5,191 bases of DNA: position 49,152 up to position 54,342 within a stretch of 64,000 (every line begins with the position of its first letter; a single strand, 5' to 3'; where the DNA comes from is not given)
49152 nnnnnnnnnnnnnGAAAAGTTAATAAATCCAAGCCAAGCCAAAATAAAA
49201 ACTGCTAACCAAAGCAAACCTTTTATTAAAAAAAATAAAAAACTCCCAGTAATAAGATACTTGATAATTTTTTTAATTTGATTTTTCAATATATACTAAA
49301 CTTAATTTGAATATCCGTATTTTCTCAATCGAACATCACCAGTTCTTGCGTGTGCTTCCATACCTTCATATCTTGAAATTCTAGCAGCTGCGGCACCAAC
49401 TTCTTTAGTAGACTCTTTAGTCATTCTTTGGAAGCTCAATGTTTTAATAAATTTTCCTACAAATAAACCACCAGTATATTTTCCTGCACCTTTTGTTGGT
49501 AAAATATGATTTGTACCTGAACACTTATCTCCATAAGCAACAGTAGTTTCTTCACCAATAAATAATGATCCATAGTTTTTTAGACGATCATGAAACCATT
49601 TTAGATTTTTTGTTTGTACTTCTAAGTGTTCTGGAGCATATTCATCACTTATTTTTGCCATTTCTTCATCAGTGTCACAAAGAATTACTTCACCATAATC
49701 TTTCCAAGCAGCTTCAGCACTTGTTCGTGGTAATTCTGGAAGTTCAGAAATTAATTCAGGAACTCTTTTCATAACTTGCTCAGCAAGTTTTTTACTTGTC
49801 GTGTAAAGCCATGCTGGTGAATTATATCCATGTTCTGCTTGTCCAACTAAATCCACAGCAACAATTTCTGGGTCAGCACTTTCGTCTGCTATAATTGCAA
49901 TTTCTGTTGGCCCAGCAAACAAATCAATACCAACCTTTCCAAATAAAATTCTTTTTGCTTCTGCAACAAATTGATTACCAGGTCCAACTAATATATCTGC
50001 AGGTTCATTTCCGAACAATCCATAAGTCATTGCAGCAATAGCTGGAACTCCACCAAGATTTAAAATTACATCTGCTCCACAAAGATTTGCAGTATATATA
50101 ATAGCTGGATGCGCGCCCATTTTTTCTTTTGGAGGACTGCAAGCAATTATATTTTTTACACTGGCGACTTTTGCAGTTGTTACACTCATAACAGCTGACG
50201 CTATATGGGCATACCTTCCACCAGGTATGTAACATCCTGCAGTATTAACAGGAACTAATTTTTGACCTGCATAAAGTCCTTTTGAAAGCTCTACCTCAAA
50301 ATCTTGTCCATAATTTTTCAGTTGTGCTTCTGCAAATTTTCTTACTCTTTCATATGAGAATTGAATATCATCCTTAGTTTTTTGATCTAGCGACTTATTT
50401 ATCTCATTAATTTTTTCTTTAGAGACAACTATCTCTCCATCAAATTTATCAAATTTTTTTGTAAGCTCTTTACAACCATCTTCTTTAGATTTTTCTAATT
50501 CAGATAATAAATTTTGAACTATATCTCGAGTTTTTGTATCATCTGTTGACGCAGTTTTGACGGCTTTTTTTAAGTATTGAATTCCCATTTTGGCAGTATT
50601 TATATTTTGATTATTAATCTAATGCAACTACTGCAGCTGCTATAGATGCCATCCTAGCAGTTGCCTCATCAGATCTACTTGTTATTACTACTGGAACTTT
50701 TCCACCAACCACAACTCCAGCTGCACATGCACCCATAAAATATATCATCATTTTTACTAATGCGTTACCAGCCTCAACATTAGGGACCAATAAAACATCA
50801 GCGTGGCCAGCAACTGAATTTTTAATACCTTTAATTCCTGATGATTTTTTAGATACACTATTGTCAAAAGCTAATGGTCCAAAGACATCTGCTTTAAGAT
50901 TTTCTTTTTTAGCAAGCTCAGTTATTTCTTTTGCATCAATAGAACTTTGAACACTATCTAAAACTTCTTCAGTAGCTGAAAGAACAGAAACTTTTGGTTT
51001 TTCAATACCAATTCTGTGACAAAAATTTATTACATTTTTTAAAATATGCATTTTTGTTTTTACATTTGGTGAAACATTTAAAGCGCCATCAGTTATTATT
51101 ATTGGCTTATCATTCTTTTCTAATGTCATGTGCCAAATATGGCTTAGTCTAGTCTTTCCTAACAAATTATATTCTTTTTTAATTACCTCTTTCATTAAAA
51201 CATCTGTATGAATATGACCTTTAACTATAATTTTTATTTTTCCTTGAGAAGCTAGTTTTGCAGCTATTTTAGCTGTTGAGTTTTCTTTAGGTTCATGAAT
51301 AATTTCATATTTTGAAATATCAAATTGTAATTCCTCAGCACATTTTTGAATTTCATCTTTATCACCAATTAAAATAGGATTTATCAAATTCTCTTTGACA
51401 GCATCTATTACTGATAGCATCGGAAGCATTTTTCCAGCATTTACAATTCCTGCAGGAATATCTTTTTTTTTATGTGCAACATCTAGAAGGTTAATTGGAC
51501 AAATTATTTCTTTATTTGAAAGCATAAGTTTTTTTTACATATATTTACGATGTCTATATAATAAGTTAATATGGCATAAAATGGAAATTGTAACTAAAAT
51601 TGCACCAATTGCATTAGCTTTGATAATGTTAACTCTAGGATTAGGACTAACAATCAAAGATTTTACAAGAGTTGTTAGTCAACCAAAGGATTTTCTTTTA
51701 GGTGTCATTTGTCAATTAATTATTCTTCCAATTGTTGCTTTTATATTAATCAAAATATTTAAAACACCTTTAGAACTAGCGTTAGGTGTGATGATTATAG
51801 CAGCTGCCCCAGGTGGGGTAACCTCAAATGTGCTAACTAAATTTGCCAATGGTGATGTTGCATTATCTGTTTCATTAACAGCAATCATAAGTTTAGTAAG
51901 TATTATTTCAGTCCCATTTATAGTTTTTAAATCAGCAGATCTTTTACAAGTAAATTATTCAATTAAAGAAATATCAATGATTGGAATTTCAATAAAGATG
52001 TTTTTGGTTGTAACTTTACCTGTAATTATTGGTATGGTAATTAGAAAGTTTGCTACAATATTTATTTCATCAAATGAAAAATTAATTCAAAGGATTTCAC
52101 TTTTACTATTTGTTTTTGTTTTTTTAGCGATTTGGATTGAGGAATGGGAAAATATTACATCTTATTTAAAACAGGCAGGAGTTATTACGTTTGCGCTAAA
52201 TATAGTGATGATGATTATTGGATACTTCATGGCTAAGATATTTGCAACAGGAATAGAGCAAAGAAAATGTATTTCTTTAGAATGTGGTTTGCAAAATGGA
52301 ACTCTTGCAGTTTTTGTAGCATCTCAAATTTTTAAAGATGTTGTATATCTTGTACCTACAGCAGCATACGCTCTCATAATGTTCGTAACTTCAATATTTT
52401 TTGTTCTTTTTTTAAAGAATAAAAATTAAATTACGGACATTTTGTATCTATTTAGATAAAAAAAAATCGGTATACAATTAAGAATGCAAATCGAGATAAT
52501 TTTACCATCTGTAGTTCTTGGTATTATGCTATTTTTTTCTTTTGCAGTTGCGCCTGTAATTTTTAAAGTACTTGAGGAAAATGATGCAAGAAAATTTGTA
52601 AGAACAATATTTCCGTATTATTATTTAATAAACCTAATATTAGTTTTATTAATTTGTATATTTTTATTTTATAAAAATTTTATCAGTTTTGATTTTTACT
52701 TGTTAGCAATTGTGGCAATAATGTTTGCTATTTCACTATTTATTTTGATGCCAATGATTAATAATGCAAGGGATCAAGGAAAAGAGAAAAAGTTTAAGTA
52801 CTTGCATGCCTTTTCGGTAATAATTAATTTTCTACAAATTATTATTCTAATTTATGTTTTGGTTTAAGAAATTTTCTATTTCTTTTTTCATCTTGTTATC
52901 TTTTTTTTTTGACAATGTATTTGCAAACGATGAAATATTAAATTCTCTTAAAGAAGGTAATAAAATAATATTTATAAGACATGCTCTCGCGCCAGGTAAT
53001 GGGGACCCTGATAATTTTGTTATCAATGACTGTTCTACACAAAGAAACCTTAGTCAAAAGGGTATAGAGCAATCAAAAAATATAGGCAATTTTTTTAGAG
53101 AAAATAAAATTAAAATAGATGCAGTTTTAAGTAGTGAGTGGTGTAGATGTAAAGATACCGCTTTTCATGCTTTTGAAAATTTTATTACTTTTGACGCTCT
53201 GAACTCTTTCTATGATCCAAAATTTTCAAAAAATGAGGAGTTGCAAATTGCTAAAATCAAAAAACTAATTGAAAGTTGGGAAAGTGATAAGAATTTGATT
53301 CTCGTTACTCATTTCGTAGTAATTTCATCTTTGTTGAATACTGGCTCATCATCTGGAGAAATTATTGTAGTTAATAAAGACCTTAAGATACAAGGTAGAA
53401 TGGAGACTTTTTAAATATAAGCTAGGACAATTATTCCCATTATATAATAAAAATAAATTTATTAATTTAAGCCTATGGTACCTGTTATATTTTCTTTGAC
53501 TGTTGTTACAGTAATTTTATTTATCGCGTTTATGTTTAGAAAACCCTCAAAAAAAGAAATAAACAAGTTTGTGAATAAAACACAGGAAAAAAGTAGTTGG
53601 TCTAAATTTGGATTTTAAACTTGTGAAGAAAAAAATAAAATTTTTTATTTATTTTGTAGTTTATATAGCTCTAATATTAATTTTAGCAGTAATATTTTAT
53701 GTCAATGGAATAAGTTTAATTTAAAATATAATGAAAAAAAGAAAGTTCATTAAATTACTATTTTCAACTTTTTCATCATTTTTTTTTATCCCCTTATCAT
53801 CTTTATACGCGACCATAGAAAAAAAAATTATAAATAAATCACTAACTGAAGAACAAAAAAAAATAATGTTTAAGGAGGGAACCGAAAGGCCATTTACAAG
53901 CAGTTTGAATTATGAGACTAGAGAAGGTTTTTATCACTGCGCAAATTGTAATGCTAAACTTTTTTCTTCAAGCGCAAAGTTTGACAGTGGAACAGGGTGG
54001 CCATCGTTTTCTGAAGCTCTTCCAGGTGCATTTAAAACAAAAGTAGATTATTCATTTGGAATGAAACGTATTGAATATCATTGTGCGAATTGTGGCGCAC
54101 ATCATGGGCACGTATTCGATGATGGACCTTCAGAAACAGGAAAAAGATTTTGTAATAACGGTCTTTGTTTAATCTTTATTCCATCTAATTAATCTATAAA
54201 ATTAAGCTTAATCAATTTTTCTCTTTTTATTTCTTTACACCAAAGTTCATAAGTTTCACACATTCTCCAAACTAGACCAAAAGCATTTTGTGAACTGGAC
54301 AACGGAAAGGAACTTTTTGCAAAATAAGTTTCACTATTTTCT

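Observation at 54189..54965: Tandem Fur boxes controlling a divergon of two unknown genes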

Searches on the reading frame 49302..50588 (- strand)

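Call 60: search_protein_families(library=pfam, proteins=[window:49302-50588:-], max_evalue=0.00001)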
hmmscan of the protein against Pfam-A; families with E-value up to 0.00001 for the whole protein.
window:49302-50588:- (428 aa): 1 family
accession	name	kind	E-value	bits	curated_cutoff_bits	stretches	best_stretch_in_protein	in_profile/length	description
PF00815.25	Histidinol_dh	-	4.5e-133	444.7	27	1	13-421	4-411/411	Histidinol dehydrogenase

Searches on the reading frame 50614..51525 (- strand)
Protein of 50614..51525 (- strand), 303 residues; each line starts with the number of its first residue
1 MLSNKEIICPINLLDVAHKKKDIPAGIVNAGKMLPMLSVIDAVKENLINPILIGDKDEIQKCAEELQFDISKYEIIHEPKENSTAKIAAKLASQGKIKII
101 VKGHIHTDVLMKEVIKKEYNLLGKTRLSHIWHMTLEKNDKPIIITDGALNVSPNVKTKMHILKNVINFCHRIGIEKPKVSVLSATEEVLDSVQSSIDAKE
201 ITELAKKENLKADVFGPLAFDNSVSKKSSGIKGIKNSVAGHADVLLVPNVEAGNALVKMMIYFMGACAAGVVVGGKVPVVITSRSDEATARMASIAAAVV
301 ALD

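Call 60: search_protein_families(library=pfam, proteins=[window:50614-51525:-], max_evalue=0.00001)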
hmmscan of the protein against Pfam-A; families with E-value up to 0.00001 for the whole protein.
window:50614-51525:- (303 aa): 1 family
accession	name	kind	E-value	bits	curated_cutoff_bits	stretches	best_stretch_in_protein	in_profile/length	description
PF01515.24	PTA_PTB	-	1.4e-33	117.1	24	1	84-298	104-318/319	Phosphate acetyl/butaryl transferase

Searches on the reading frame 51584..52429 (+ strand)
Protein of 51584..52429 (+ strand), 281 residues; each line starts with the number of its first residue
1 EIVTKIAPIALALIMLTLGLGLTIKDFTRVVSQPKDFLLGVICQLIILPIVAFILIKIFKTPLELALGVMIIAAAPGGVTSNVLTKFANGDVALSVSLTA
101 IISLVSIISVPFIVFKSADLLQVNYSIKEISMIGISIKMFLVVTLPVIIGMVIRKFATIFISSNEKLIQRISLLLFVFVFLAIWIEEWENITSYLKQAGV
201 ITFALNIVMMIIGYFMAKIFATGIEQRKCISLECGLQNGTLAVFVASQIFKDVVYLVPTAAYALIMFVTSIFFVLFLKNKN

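Call 60: search_protein_families(library=pfam, proteins=[window:51584-52429:+], max_evalue=0.00001)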
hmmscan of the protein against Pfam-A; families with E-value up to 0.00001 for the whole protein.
window:51584-52429:+ (281 aa): 2 families
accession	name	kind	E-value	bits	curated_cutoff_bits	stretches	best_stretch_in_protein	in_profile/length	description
PF01758.21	SBF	-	7.4e-35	120.8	24.3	1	8-192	1-189/191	Sodium Bile acid symporter family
PF13593.11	SBF_like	-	1.8e-15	57.5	25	1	8-278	34-312/313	SBF-like CPA transporter family (DUF4137)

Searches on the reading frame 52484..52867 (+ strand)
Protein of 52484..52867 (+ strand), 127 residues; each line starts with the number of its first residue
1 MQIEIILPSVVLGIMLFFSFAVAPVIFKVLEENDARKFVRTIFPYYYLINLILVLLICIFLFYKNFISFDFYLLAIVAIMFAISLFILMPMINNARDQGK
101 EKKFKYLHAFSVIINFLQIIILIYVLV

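Call 60: search_protein_families(library=pfam, proteins=[window:52484-52867:+], max_evalue=0.00001)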
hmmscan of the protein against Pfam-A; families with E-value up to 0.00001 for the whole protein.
window:52484-52867:+ (127 aa): 1 family
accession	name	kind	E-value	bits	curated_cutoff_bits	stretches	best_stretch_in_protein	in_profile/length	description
PF13664.11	DUF4149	-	4.9e-17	62.5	24.6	1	9-100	4-101/102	Domain of unknown function (DUF4149)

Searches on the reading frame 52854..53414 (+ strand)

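Call 5: search_protein_families(library=pfam, proteins=[window:52854-53414:+], max_evalue=0.1)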
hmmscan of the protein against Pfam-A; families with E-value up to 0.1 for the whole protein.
window:52854-53414:+ (186 aa): 2 families
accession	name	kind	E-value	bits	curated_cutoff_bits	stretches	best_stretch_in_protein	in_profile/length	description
PF00300.27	His_Phos_1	-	3e-06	27.5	21.7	1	38-108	1-65/194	Histidine phosphatase superfamily (branch 1)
PF25445.1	CCHC_ZFPM2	-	0.091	13.1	27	0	93-113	4-24/38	ZFPM2-like CCHC zinc finger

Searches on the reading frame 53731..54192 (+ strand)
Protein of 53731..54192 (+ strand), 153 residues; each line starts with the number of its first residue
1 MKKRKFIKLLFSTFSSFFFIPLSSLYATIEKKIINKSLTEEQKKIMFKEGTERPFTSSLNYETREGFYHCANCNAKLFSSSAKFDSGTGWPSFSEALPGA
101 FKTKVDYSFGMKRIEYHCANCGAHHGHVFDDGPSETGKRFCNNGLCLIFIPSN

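Call 5: search_protein_families(library=pfam, proteins=[window:53731-54192:+], max_evalue=0.1)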
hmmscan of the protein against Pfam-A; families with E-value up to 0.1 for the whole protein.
window:53731-54192:+ (153 aa): 5 families
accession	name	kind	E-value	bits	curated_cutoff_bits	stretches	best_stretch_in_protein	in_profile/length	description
PF01641.26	SelR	-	2.9e-44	150.2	24.9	1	38-151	1-116/116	SelR domain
PF24046.1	At4g08330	-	0.0053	17.2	27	0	108-136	71-99/129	At4g08330 beta-tent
PF23455.1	DUF7129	-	0.016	15.4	30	0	61-81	5-25/45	Domain of unknown function (DUF7129)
PF24485.1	zf-C2H2_DHX34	-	0.063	13.8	27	0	68-80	2-14/25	DHX34-like, C2H2-type zinc finger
PF10058.14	Zn_ribbon_10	-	0.077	13.2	24.2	0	112-123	41-52/54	ER junction formation factor lunapark, zinc ribbon finger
